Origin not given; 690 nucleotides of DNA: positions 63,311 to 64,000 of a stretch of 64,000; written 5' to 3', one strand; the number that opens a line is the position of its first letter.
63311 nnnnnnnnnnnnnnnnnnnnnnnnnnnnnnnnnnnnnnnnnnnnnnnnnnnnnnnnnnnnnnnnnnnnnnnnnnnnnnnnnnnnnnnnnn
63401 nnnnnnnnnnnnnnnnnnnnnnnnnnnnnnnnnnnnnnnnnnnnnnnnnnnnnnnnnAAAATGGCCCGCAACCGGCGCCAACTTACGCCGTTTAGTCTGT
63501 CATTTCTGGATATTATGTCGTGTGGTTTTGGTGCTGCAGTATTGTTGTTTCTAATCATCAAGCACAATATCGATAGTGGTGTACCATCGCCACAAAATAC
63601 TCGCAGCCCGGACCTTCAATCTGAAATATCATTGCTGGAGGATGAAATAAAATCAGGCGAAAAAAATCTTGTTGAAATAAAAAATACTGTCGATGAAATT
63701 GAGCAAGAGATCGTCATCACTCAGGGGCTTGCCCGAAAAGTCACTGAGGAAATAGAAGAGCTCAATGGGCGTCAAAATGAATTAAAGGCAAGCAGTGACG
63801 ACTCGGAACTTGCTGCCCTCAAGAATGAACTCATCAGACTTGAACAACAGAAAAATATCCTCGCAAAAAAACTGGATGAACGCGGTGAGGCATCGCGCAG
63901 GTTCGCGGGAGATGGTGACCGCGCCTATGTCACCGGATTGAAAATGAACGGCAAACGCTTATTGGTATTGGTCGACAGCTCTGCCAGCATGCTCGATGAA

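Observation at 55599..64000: Operon of at least 8 genes for a putative proton-motive-force-driven trans-envelope apparatus of unrecognised type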

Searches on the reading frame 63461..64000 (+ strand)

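Call 4: search_protein_families(library=pfam, proteins=[window:63461-64000:+], max_evalue=1)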
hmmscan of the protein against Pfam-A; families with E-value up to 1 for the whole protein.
window:63461-64000:+ (180 aa): 16 families
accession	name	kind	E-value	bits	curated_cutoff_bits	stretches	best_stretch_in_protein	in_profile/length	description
PF16331.10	TolA_bind_tri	-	0.0039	17.7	30.1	1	52-110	2-60/76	TolA binding protein trimerisation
PF13851.11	GAS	-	0.0079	16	32.3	1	54-137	26-107/200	Growth-arrest specific micro-tubule binding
PF08647.16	BRE1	-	0.0084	16.6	27.9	1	51-116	28-93/95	BRE1 E3 ubiquitin ligase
PF17045.10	CEP63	-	0.014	15.7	33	1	51-137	25-103/263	Centrosomal protein of 63 kDa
PF12018.13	FAP206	-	0.016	15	33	1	72-134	5-65/272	Domain of unknown function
PF12325.13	TMF_TATA_bd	-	0.033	14.7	29.1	1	51-110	16-75/115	TATA element modulatory factor 1 TATA binding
PF24319.2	DUF7491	-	0.043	14.5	30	0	114-137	34-57/90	Coiled-coil region of unknown function (DUF7491)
PF23067.1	MG280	-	0.053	13.5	27.4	1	27-125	39-139/259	Uncharacterised protein MG280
PF06818.20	Fez1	-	0.059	14.3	34.4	1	68-144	17-95/199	Fez1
PF05563.18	SpvD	-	0.069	13.3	25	1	24-92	71-141/212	Salmonella plasmid virulence protein SpvD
PF01496.24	V_ATPase_I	-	0.088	11.2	30.7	1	45-126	60-139/815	V-type ATPase 116kDa subunit family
PF17253.7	DUF5320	-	0.15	13.6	27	0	105-140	63-98/99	Family of unknown function (DUF5320)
PF12700.13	HlyD_2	-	0.37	9.9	25.1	1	67-137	104-176/416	HlyD family secretion protein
PF17072.10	Spike_torovirin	-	0.49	8.7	35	1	54-130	884-956/1272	Torovirinae spike glycoprotein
PF04102.17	SlyX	-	0.7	11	30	1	62-115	4-57/67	SlyX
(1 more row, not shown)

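Call 5: search_protein_families(library=ncbifam, proteins=[window:63461-64000:+], max_evalue=0.1)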
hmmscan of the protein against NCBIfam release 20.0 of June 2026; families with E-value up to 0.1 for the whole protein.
window:63461-64000:+ (180 aa): 12 families
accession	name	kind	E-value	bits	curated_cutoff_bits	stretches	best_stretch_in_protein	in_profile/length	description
TIGR02168.1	SMC_prok_B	equivalog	0.00039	18.3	567.35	1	53-141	273-363/1181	chromosome segregation protein SMC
TIGR02169.1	SMC_prok_A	equivalog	0.00039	18.2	729.4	1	52-140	405-495/1165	chromosome segregation protein SMC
TIGR04527.1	mycoplas_twoTM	subfamily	0.00095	18.9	125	1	50-133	50-132/248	MG_279/MG_280 family protein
TIGR04211.1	SH3_and_anchor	equivalog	0.0015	18.2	65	1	47-140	66-157/198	TIGR04211 family SH3 domain-containing protein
NF045487.1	ASRP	equivalog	0.0018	17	300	1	51-136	387-474/593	archaea-specific SMC-related protein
NF003034.1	PRK03918.1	equivalog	0.0085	14.1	700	1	60-140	192-691/878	DNA double-strand break repair ATPase Rad50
NF045780.1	TrlF_fam_ATP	equivalog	0.017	13.9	350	1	52-145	580-674/944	TrlF family AAA-like ATPase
NF033928.1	alph_xenorhab_A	subfamily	0.019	14.3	125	1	46-140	121-206/339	alpha-xenorhabdolysin family binary toxin subunit A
TIGR04523.1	Mplasa_alph_rch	subfamily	0.04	11.8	270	1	52-140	438-521/745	helix-rich protein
NF008521.0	PRK11448.1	equivalog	0.05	11.6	729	1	42-140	137-233/1123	type I restriction-modification system endonuclease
NF040738.1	nickel_Mua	equivalog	0.077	13.1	75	0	50-138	28-114/185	nickel-binding protein Mua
NF011786.0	PRK15250.1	equivalog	0.082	12.7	445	0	24-92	71-141/216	SPI-2 type III secretion system effector cysteine hydrolase SpvD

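Call 6: search_protein_families(library=padloc, proteins=[window:63461-64000:+], max_evalue=0.1)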
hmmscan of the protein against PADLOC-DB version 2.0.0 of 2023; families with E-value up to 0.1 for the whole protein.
window:63461-64000:+ (180 aa): 19 families
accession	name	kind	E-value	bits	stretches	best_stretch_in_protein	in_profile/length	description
PDLC03863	LmuB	-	0.00011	19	1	51-140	359-449/610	-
PDLC00252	LmuB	-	0.00041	17.2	1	48-140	326-417/554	AAA ATPase domain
PDLC00581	JetC3|JetC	-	0.00058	15.8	1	45-154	934-1044/1473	DUF3584 domain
PDLC03860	LmuB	-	0.0019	14.8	1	52-140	183-275/565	-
PDLC03859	LmuB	-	0.0041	14.4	1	49-140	369-460/611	-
PDLC04891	PDC-S06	-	0.0055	13.1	1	43-137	441-532/858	-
PDLC03865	LmuB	-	0.0056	12.9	1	51-135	399-494/1007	-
PDLC00516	JetC1|JetC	-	0.0056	12.8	1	55-126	261-332/1098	DUF3584 domain; MukB-like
PDLC00551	JetC2|JetC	-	0.0059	12.5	1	55-146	868-959/1365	DUF3584 domain; MukB-like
PDLC00006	DruC1|DruC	-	0.0068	12.9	1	51-143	172-262/626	Unknown function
PDLC00580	JetC3|JetC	-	0.0074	12.6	1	48-139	320-413/1068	DUF3584 domain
PDLC04892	PDC-S06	-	0.0076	12.6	1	49-137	434-524/843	-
PDLC00249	LmuB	-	0.011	12.4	1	56-141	191-277/565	AAA ATPase domain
PDLC00519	JetC1|JetC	-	0.013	11.7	1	54-143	277-363/1097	DUF3584 domain; MukB-like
PDLC03864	LmuB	-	0.014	11.9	1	60-141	403-485/657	-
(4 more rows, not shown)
